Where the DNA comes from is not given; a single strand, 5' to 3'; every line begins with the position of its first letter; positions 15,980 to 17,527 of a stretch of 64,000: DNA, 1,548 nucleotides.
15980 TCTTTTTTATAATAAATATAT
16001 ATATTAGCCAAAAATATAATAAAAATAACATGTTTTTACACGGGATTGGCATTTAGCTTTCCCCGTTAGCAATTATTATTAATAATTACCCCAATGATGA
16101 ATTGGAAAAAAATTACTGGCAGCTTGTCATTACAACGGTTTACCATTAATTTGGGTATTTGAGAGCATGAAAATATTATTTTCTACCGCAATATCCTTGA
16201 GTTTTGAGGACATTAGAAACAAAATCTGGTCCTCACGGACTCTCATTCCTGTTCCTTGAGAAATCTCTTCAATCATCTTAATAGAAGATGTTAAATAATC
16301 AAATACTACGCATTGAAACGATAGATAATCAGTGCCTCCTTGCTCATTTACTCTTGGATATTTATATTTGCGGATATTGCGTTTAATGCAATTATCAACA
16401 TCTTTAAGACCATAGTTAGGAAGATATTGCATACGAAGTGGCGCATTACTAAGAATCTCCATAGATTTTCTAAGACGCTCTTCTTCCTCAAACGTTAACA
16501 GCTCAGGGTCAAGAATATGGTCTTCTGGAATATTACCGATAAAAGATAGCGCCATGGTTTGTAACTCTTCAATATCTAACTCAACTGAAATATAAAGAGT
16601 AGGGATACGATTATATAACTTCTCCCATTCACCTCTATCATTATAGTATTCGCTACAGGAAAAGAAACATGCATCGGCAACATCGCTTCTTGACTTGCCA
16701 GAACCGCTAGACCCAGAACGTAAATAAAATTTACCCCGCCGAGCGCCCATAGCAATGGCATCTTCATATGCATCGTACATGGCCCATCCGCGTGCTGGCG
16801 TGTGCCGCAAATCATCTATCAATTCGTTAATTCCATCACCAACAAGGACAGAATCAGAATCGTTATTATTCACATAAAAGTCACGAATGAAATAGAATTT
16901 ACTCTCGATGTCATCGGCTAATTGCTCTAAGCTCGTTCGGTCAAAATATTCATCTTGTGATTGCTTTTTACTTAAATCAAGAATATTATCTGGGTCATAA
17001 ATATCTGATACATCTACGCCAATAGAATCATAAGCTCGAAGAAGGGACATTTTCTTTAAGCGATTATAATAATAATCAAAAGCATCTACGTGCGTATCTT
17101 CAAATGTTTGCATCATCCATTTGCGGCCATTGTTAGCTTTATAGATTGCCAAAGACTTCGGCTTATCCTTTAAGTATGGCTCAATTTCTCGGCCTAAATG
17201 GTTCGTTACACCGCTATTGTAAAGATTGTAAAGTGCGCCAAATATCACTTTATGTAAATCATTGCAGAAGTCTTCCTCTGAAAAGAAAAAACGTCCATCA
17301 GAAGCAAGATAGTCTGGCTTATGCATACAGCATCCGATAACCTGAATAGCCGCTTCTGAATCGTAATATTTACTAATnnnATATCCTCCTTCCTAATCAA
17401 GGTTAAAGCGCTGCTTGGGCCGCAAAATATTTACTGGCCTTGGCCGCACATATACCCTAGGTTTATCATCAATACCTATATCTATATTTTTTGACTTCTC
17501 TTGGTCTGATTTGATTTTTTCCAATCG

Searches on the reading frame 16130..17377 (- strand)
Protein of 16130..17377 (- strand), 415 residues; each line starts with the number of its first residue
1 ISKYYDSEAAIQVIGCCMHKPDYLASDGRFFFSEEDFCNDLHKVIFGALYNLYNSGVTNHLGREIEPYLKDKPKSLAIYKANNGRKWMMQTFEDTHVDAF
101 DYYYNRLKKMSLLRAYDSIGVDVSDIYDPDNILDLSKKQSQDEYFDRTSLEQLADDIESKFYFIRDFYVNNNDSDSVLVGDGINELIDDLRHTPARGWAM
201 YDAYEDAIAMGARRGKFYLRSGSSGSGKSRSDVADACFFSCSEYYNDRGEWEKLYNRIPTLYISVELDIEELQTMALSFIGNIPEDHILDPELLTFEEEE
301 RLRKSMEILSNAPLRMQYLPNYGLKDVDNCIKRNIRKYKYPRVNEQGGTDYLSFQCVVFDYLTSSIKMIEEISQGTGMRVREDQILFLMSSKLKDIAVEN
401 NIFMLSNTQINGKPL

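Call 26: search_protein_families(library=phrogs, proteins=[window:16130-17377:-], max_evalue=0.001)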
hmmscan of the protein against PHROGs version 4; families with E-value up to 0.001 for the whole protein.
window:16130-17377:- (415 aa): 1 family
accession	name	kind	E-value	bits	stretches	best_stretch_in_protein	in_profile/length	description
phrog_19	-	DNA, RNA and nucleotide metabolism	2.3e-30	107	1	3-411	157-506/621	DnaB-like replicative helicase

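Call 74: search_protein_families(library=pfam, proteins=[window:16130-17377:-], max_evalue=0.001)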
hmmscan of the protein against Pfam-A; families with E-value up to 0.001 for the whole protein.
window:16130-17377:- (415 aa): 2 families
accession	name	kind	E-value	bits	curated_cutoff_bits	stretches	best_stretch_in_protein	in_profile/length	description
PF03796.21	DnaB_C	-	6.6e-05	22.8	27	1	255-411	46-179/255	DnaB-like helicase C terminal domain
PF00772.26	DnaB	-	0.00017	22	23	1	5-56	4-54/103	DnaB-like helicase N terminal domain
